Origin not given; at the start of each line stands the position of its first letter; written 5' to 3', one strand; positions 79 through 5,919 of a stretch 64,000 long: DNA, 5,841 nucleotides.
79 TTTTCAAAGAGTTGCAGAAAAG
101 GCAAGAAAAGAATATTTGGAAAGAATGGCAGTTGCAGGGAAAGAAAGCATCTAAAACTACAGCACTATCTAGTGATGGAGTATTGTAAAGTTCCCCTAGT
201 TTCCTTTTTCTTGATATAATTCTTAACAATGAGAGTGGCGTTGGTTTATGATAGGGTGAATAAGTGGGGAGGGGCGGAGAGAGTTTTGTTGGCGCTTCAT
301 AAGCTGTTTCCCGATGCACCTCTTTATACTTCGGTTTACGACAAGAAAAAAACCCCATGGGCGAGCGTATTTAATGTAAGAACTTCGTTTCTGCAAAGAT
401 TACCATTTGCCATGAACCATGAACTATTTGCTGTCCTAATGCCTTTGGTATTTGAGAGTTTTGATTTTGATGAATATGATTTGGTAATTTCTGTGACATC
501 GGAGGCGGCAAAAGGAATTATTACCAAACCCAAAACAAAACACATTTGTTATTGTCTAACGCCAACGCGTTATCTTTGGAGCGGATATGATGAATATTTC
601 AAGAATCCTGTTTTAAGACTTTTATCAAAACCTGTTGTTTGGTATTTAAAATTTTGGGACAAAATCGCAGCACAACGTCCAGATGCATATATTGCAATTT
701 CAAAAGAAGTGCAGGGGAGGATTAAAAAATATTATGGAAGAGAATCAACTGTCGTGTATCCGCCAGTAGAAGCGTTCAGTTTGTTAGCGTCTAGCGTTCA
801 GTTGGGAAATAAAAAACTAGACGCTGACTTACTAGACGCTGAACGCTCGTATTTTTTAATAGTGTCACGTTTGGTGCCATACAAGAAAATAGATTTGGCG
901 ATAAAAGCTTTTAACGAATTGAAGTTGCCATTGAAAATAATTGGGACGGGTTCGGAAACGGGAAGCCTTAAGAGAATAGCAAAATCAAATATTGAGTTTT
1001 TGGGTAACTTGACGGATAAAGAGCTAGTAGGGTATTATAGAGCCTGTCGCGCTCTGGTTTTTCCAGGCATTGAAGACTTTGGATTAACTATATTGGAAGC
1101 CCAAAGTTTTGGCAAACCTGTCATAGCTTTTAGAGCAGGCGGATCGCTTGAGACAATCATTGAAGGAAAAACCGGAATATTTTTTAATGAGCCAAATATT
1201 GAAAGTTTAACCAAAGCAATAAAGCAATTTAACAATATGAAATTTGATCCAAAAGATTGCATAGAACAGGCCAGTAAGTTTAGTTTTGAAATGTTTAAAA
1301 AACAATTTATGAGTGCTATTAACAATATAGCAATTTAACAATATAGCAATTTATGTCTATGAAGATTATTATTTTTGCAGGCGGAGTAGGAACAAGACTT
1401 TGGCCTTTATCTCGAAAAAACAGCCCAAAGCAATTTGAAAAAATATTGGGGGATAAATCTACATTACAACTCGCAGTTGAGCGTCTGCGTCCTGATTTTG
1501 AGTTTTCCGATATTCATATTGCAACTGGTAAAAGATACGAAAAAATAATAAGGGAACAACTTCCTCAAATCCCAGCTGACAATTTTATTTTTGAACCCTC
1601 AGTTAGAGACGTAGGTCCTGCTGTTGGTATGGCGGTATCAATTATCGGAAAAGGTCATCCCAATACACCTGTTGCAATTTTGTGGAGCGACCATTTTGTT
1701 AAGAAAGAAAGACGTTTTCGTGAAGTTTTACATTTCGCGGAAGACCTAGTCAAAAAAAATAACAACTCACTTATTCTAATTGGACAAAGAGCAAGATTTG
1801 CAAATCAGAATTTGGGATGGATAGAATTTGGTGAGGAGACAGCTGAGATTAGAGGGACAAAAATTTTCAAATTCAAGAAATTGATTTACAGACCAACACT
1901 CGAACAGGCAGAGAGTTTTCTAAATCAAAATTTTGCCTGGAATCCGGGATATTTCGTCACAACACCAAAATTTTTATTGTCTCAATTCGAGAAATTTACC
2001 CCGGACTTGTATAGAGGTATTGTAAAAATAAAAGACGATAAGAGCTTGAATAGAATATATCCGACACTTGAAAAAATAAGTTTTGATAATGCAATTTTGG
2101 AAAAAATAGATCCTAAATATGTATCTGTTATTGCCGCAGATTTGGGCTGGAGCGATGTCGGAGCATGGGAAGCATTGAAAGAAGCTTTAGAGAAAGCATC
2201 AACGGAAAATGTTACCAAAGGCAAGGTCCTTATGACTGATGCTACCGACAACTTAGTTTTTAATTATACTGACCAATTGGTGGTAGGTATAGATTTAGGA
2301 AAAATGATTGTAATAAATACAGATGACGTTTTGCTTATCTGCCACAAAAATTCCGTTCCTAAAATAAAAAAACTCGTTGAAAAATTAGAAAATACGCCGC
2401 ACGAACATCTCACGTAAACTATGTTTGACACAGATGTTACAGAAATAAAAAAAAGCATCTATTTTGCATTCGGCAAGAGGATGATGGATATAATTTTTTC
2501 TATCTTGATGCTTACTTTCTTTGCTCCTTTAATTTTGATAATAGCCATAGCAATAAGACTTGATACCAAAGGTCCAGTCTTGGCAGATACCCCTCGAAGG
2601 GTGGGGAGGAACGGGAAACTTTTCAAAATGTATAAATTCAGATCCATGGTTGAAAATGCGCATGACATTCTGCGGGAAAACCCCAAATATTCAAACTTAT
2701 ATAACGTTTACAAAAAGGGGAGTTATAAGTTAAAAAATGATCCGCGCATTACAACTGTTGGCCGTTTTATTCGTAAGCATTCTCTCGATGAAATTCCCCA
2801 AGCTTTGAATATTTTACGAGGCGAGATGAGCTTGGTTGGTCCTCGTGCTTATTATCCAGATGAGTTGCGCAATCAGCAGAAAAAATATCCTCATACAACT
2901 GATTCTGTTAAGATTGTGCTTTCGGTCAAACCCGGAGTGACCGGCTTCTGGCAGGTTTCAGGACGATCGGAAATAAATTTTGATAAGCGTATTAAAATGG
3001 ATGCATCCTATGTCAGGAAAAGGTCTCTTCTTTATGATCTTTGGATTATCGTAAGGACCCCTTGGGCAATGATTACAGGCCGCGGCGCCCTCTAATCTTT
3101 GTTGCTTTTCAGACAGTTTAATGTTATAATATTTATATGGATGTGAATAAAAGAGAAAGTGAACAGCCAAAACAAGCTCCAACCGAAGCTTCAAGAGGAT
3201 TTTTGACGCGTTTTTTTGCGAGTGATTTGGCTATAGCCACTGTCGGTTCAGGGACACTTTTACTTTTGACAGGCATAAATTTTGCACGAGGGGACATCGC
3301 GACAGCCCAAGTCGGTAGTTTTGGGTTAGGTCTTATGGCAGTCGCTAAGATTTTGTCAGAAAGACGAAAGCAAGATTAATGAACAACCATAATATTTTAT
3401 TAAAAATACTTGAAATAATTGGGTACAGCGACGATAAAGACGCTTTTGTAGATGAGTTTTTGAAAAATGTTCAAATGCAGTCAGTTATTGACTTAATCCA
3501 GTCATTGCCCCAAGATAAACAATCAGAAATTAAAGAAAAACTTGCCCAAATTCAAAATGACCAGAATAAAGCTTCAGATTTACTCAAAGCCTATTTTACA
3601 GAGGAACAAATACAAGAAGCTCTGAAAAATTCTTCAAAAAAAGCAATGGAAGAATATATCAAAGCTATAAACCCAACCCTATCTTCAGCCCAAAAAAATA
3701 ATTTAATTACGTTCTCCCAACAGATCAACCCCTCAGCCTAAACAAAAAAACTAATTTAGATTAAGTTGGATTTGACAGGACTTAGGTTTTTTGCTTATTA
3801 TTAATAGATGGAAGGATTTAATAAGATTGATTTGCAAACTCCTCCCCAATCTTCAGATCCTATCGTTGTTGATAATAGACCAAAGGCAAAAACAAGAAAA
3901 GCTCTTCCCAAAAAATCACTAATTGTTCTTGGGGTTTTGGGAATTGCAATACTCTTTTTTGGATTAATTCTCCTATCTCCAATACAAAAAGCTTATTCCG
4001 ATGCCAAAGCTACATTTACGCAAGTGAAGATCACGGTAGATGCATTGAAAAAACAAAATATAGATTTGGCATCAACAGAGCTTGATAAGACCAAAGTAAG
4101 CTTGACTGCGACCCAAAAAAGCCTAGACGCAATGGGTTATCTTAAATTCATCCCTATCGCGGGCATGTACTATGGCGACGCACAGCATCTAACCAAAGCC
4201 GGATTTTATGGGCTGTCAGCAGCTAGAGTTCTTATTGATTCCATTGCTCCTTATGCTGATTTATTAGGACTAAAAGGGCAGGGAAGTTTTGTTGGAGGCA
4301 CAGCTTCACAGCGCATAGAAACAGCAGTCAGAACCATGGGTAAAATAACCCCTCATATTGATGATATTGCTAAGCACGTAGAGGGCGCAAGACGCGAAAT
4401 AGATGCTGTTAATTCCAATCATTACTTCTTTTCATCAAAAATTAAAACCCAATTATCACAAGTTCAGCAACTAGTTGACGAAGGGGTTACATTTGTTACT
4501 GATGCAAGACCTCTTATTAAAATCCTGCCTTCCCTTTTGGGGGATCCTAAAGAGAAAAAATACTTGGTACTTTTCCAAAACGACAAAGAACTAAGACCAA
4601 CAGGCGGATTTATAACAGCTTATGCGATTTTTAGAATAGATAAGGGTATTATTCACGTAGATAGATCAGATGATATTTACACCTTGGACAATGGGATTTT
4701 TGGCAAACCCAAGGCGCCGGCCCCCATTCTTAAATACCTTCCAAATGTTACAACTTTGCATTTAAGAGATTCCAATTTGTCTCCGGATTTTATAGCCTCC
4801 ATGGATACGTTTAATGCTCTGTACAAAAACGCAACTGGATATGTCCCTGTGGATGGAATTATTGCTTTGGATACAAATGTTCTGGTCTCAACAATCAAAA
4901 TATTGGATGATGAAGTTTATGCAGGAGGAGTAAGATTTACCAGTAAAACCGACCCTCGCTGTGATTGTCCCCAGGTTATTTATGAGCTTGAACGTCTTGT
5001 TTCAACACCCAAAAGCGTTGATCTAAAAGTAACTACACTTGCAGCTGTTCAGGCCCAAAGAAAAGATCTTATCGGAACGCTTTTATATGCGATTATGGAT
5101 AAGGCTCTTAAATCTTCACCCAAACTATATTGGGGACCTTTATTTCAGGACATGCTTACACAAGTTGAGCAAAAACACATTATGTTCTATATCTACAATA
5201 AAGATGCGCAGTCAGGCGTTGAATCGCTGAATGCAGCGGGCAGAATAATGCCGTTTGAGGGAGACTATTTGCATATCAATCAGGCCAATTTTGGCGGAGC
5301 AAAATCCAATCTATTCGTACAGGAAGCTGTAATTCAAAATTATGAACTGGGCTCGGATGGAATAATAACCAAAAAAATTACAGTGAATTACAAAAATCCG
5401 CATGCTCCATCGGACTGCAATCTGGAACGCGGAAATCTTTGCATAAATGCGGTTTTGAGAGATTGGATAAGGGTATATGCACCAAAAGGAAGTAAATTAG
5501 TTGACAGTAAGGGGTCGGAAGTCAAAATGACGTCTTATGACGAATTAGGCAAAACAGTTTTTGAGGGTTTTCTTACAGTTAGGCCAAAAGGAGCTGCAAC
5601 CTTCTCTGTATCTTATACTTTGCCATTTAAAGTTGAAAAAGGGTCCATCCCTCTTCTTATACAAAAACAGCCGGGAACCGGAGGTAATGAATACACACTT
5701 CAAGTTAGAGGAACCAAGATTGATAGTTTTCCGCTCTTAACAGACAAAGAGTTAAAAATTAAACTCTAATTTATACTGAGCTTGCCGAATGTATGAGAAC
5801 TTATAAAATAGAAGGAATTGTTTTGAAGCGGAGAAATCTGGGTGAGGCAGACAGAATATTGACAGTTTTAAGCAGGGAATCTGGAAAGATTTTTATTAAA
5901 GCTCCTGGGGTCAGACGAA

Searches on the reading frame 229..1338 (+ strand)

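Call 52: search_protein_families(library=pfam, proteins=[window:229-1338:+], max_evalue=0.00001)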
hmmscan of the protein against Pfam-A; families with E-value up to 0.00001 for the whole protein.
window:229-1338:+ (369 aa): 2 families
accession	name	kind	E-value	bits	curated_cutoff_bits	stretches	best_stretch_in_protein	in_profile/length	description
PF00534.26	Glycos_transf_1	-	3.5e-29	102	26.4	1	202-350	11-171/172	Glycosyl transferases group 1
PF13692.12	Glyco_trans_1_4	-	2.2e-22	80.3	27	1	208-333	3-138/142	Glycosyl transferases group 1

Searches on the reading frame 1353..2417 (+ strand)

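Call 52: search_protein_families(library=pfam, proteins=[window:1353-2417:+], max_evalue=0.00001)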
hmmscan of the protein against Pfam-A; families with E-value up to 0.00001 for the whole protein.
window:1353-2417:+ (354 aa): 2 families
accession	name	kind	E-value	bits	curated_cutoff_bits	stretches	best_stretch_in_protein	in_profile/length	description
PF00483.29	NTP_transferase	-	8.3e-25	88.2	21.2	1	5-282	2-242/245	Nucleotidyl transferase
PF22640.1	ManC_GMP_beta-helix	-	4.9e-07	30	27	1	298-345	8-55/55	MannoseP isomerase/GMP-like beta-helix domain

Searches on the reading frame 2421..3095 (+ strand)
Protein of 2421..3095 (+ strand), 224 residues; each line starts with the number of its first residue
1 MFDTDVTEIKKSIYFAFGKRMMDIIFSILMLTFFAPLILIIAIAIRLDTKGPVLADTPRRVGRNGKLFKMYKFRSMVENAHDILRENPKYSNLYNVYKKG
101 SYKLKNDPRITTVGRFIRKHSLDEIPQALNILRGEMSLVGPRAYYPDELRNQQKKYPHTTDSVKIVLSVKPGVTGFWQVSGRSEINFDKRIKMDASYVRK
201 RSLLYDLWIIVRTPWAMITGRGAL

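Call 52: search_protein_families(library=pfam, proteins=[window:2421-3095:+], max_evalue=0.00001)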
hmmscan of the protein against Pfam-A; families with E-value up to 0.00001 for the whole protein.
window:2421-3095:+ (224 aa): 1 family
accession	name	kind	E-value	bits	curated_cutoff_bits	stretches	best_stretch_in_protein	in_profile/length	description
PF02397.22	Bac_transf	-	9.3e-62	208.2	27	1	19-218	1-178/179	Bacterial sugar transferase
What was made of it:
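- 2421..3095 (+): Bac_transf monotopic phosphoglycosyl transferase, the only candidate priming enzyme seen in the window. It is flanked by a GT4 (229-1338), a ManC-like nucleotidyltransferase (1353-2417) and a DUF4012 protein (3808-5769). Its link to the locus is inferred, not shown. Pfam Bac_transf 208 bits (call 52).
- On Wzx/Wzy-dependent glycan assembly: A Bac_transf gene lies at 2421-3095, 45 kb upstream (call 52).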

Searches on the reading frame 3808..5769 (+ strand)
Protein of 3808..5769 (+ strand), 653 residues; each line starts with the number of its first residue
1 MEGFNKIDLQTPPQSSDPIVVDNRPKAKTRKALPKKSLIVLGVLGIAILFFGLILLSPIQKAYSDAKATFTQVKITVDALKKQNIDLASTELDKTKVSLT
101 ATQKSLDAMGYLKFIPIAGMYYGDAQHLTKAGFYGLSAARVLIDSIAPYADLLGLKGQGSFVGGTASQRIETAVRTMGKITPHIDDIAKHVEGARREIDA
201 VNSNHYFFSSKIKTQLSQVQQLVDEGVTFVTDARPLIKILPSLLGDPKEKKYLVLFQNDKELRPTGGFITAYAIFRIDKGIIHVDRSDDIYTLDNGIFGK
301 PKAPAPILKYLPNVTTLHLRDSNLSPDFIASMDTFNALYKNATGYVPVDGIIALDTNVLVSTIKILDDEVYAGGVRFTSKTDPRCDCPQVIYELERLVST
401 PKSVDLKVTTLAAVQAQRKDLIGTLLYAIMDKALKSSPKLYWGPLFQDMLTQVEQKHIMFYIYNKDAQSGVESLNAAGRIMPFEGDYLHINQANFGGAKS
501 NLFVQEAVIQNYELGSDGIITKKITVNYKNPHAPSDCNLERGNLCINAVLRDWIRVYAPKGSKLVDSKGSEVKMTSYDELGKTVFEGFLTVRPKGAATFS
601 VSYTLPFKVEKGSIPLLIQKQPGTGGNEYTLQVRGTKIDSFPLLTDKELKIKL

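Call 52: search_protein_families(library=pfam, proteins=[window:3808-5769:+], max_evalue=0.00001)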
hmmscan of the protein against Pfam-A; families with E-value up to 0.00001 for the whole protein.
window:3808-5769:+ (653 aa): 1 family
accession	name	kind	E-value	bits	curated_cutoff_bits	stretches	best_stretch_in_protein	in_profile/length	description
PF13196.11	DUF4012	-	1.8e-19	71.1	28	1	249-368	3-121/144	Protein of unknown function (DUF4012)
